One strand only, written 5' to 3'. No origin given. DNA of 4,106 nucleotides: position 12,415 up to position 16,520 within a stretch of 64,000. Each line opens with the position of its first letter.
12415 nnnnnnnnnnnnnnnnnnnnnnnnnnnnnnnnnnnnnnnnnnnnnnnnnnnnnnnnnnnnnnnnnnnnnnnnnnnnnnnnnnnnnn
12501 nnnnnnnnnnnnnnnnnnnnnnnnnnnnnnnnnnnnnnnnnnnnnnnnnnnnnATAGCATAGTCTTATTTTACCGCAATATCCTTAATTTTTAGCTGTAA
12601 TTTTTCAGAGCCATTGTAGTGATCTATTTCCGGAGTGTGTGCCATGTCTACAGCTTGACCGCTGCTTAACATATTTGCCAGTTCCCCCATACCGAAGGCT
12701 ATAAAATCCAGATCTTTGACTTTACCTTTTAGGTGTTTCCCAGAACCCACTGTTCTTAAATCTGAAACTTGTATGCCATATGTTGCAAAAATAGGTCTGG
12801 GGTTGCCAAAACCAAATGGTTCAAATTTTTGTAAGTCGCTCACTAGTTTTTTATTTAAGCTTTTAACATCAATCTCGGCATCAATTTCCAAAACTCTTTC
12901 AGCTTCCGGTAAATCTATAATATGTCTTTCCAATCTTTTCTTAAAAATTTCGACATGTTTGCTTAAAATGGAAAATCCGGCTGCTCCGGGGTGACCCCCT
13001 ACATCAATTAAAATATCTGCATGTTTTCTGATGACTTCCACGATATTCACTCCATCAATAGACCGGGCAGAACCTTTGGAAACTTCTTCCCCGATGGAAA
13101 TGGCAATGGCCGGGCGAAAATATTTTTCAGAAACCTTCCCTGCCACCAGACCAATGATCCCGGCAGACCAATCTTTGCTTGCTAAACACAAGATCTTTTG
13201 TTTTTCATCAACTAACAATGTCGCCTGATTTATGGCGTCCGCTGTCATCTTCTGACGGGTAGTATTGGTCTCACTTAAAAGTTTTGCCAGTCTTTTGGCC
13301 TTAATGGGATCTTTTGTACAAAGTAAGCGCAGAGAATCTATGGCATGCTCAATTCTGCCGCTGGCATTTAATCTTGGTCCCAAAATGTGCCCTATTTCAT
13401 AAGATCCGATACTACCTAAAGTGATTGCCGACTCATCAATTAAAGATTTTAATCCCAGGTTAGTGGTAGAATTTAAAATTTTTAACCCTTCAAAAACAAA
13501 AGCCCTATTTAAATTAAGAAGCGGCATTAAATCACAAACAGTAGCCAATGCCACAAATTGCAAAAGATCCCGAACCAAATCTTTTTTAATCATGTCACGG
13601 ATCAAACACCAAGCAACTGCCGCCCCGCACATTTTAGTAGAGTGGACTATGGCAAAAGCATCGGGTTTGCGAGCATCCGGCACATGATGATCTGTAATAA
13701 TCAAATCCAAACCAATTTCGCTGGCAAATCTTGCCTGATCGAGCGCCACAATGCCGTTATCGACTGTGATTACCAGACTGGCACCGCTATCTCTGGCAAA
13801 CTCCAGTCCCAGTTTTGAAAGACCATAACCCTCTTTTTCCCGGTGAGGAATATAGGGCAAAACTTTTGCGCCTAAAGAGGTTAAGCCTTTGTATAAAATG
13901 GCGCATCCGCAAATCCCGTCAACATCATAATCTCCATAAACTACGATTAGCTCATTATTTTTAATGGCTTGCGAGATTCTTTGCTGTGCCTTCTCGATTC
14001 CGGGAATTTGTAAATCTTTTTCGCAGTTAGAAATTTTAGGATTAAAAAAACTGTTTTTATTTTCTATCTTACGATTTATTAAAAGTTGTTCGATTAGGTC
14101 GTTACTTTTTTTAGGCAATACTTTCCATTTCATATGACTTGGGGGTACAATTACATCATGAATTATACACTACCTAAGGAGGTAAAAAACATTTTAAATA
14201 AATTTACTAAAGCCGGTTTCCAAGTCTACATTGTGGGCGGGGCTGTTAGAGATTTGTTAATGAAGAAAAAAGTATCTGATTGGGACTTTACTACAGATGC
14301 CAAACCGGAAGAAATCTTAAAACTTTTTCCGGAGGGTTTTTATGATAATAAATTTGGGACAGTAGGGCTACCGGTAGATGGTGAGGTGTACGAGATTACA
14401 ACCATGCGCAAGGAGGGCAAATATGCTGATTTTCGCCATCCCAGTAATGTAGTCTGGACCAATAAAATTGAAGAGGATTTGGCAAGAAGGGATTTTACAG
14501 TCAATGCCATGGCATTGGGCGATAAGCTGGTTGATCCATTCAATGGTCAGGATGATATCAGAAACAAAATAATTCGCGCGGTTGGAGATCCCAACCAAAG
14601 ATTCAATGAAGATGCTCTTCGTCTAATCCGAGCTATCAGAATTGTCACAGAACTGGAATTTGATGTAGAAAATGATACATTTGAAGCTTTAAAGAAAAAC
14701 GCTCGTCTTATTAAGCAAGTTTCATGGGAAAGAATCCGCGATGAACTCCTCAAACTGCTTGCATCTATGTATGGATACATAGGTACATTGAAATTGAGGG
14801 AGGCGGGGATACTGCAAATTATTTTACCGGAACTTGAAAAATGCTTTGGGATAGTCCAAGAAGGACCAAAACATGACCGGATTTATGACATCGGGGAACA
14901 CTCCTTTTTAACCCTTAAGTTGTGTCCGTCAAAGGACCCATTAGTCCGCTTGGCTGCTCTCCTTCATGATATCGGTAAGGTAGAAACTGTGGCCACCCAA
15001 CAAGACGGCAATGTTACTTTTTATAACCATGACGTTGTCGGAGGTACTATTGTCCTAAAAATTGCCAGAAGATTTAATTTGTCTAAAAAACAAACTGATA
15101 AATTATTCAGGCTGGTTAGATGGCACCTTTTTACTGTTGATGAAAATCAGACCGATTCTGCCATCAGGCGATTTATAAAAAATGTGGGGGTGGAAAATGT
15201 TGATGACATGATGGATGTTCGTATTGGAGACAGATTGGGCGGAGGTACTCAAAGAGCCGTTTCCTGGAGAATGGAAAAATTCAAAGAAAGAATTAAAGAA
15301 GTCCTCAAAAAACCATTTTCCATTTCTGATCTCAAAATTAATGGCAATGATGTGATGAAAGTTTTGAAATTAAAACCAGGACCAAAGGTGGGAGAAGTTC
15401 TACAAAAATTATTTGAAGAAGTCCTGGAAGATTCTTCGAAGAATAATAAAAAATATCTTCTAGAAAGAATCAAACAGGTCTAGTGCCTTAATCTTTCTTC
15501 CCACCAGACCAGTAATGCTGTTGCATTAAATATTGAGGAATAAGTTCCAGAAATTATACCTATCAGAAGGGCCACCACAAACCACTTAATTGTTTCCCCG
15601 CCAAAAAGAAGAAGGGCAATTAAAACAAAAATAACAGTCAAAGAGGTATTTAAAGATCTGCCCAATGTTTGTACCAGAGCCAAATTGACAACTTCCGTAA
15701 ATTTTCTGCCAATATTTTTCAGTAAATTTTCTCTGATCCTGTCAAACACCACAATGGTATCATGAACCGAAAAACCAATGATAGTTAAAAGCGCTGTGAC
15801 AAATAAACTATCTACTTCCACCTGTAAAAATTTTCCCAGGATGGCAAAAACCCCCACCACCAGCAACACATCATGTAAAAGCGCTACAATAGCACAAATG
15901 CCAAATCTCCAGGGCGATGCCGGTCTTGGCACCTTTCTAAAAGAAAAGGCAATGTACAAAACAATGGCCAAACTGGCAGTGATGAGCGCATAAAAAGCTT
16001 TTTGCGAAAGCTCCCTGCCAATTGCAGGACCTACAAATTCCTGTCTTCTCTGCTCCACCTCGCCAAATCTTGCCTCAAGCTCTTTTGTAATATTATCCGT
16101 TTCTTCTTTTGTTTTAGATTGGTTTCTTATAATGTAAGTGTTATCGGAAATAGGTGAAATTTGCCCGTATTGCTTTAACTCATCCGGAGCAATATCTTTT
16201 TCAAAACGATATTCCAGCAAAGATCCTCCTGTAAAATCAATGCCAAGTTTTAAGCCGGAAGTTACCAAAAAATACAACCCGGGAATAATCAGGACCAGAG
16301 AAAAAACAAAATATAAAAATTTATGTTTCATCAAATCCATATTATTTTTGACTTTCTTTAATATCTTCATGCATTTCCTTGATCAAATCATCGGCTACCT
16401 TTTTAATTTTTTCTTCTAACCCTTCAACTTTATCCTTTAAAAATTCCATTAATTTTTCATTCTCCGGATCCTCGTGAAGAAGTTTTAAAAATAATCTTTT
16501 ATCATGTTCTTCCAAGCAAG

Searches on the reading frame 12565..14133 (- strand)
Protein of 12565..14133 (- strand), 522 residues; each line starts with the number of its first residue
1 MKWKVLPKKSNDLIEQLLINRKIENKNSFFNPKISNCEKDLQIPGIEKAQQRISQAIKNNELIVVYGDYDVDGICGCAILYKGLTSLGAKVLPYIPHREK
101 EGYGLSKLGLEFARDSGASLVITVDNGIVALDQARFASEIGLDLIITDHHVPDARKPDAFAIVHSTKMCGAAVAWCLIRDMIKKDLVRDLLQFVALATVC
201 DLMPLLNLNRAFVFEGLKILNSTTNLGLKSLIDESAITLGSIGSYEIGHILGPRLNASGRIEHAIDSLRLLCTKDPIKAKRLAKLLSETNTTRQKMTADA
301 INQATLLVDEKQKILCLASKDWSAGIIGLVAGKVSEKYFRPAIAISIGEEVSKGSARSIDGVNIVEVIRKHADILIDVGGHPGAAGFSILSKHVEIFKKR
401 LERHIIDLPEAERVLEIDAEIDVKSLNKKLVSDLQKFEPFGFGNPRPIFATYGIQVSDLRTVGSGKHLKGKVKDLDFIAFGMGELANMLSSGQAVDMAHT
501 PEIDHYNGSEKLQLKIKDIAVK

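Call 28: search_protein_families(library=pfam, proteins=[window:12565-14133:-], max_evalue=0.00001)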
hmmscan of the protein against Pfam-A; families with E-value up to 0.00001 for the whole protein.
window:12565-14133:- (522 aa): 3 families
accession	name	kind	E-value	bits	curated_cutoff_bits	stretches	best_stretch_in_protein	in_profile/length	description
PF17768.7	RecJ_OB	-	2.1e-28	98.9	27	1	417-518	1-107/107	RecJ OB domain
PF01368.27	DHH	-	6.8e-21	75.3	28.1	1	63-198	2-125/125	DHH family, N-terminal domain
PF02272.25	DHHA1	-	9.8e-13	48.9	25.9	1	313-403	3-98/102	DHHA1 domain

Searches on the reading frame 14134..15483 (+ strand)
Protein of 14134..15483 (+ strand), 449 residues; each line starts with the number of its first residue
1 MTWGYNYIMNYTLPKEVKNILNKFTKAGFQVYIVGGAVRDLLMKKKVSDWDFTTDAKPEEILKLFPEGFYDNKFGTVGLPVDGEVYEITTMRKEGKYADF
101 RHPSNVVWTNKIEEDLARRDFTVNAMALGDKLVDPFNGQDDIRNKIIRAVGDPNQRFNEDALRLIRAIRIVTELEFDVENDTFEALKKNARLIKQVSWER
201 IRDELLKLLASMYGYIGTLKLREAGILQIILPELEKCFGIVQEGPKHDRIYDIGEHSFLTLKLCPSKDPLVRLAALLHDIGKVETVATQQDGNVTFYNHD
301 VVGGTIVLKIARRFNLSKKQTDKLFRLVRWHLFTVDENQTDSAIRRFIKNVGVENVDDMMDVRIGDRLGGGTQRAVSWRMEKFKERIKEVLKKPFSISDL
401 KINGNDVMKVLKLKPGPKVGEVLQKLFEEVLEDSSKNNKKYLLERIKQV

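Call 7: search_protein_families(library=ncbifam, proteins=[window:14134-15483:+])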
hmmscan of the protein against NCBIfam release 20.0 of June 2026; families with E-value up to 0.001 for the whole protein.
window:14134-15483:+ (449 aa): 14 families
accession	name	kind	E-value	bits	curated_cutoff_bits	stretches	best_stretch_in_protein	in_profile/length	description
NF009814.0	PRK13299.1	equivalog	1.6e-86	290.9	290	2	16-236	8-230/396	CCA tRNA nucleotidyltransferase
TIGR02692.1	tRNA_CCA_actino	equivalog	9.7e-83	278.3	438.8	1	16-438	15-454/466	CCA tRNA nucleotidyltransferase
TIGR01942.1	pcnB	subfamily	5.7e-50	170.4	305.65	1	15-320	16-327/425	polynucleotide adenylyltransferase PcnB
NF008137.0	PRK10885.1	equivalog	4.8e-39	134.3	451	1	30-327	2-301/409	multifunctional CCA addition/repair protein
NF008634.1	PRK11623.1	equivalog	7.2e-37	127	702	1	18-239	50-288/469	polynucleotide adenylyltransferase PcnB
NF009813.0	PRK13298.1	equivalog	5.2e-29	101.4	606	1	30-344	2-322/417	tRNA CCA-pyrophosphorylase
NF009811.0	PRK13296.1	equivalog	1.5e-21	76.7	469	1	30-241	2-215/360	CCA tRNA nucleotidyltransferase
NF009812.0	PRK13297.1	equivalog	5.9e-20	71.7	624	1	26-236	9-221/364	tRNA CCA-pyrophosphorylase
NF041569.1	A-tRNAntase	equivalog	1.2e-16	60.2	1440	1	8-234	455-695/880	A-adding tRNA nucleotidyltransferase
TIGR01693.1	UTase_glnD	equivalog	2e-14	52.8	519.4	1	148-336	323-522/850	[protein-PII] uridylyltransferase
NF002895.0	PRK03381.1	equivalog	8e-12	44.1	631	1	171-336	341-500/782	[protein-PII] uridylyltransferase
TIGR00277.1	HDIG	domain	4.4e-08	32.9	27.6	1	269-312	28-70/84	HDIG domain-containing metalloprotein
NF003467.0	PRK05092.1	equivalog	1.8e-07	29.3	959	0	273-336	544-596/940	[protein-PII] uridylyltransferase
NF001265.0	PRK00227.1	equivalog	4.7e-05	21.7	799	1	221-331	351-454/693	[protein-PII] uridylyltransferase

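Call 25: find_encoding_contigs(protein=window:14134-15483:+, flank=10000, max_places=3)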
Protein window:14134-15483:+ (449 aa): no gene with exactly this product is on record in the collection.

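Call 56: find_homologous_proteins(query=window:14134-15483:+, max_evalue=1e-30)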
Query window:14134-15483:+ (449 aa): 7967 proteins with E <= 1e-30 among 8000 candidates; the best 120 are listed.
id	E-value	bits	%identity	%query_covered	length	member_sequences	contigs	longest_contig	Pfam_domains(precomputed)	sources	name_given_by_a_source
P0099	9.4e-292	985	100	98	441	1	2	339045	PF01743.27,PF12627.13,PF01966.29,PF13735.13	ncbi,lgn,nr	ncbi:CCA tRNA nucleotidyltransferase [Candidatus Daviesbacteria bacterium]|nr:CCA tRNA nucleotidyltr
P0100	6.7e-248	841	84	98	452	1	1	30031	PF01743.27,PF12627.13,PF01966.29,PF13735.13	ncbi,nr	ncbi:CCA tRNA nucleotidyltransferase [Candidatus Daviesbacteria bacterium]|nr:CCA tRNA nucleotidyltr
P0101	5.7e-245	831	82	98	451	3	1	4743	PF01743.27,PF12627.13,PF01966.29,PF13735.13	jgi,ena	-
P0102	7.8e-245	831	82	98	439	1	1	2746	PF01743.27,PF12627.13,PF01966.29,PF13735.13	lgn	-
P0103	3.7e-237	806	79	98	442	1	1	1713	PF01743.27,PF12627.13,PF01966.29,PF13735.13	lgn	-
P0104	2.6e-236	803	78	98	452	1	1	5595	PF01743.27,PF12627.13,PF01966.29,PF13735.13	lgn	-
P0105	3.3e-235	799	78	98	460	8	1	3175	PF01743.27,PF12627.13,PF01966.29,PF13735.13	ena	-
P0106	1.4e-234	797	76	98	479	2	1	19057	PF01743.27,PF12627.13,PF01966.29,PF13735.13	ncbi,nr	ncbi:CCA tRNA nucleotidyltransferase [Candidatus Daviesbacteria bacterium]|nr:CCA tRNA nucleotidyltr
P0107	4.5e-234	795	78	98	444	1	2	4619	PF01743.27,PF12627.13,PF01966.29,PF13735.13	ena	-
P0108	2.2e-233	793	79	98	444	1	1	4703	PF01743.27,PF12627.13,PF01966.29,PF13735.13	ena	-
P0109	5.3e-233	792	78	98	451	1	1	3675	PF01743.27,PF12627.13,PF01966.29,PF13735.13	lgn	-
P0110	1.1e-232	791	78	98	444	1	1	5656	PF01743.27,PF12627.13,PF01966.29,PF13735.13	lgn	-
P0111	1.1e-232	791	79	98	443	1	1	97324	PF01743.27,PF12627.13,PF01966.29,PF13735.13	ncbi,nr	ncbi:CCA tRNA nucleotidyltransferase [Candidatus Daviesbacteria bacterium]|nr:CCA tRNA nucleotidyltr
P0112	2.3e-231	786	79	98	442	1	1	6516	PF01743.27,PF12627.13,PF01966.29,PF13735.13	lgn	-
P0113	3.1e-231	786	77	98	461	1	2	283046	PF01743.27,PF12627.13,PF01966.29,PF13735.13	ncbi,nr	ncbi:HD domain-containing protein [Candidatus Daviesbacteria bacterium]|nr:HD domain-containing prot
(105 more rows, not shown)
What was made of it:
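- Checked: cca: the ORF as listed runs 14134-15483 (+), but its start is probably too early, because the matching database protein is 441 aa against 449 (call 56).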

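Call 64: find_encoding_contigs(protein=P0100, flank=10000, max_places=1)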
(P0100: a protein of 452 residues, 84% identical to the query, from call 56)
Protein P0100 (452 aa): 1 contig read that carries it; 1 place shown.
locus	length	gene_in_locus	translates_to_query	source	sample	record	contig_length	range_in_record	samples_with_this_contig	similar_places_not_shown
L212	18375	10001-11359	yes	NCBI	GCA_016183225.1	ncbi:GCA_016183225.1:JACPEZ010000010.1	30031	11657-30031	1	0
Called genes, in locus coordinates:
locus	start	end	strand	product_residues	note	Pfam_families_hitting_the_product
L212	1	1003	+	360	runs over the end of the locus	PF01264:Chorismate_synt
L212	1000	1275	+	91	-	PF01817:CM_2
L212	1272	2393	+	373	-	PF00155:Aminotran_1_2, PF01041:DegT_DnrJ_EryC1, PF00266:Aminotran_5 (faint), PF01053:Cys_Met_Meta_PP (weak)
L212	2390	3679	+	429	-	PF02153:PDH_N, PF26213:TYRAAT1_C, PF00800:PDT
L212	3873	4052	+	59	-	-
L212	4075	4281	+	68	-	-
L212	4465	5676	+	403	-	PF00682:HMGL-like, PF22617:HCS_D2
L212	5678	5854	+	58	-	-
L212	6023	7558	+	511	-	PF00682:HMGL-like, PF22617:HCS_D2, PF08502:LeuA_dimer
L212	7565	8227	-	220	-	PF08843:AbiEii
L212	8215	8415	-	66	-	-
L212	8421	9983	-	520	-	PF01368:DHH, PF02272:DHHA1, PF17768:RecJ_OB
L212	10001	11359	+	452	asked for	PF01743:PolyA_pol, PF12627:PolyA_pol_RNAbd, PF01966:HD (weak), PF13735:tRNA_NucTran2_2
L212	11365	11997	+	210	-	PF10026:DUF2268, PF18958:DUF5700 (weak)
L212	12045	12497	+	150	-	PF01371:Trp_repressor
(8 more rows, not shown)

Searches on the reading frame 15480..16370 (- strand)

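Call 28: search_protein_families(library=pfam, proteins=[window:15480-16370:-], max_evalue=0.00001)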
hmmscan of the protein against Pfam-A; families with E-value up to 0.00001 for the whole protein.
window:15480-16370:- (296 aa): 2 families
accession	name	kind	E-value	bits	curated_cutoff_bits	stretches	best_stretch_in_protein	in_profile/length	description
PF02355.23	SecD_SecF_C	-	1.5e-60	204.3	20.5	1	96-292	4-188/189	Protein export membrane protein SecD/SecF, C-terminal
PF07549.19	Sec_GG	-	1.3e-09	37.7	20.3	1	33-59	1-27/28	SecD/SecF GG Motif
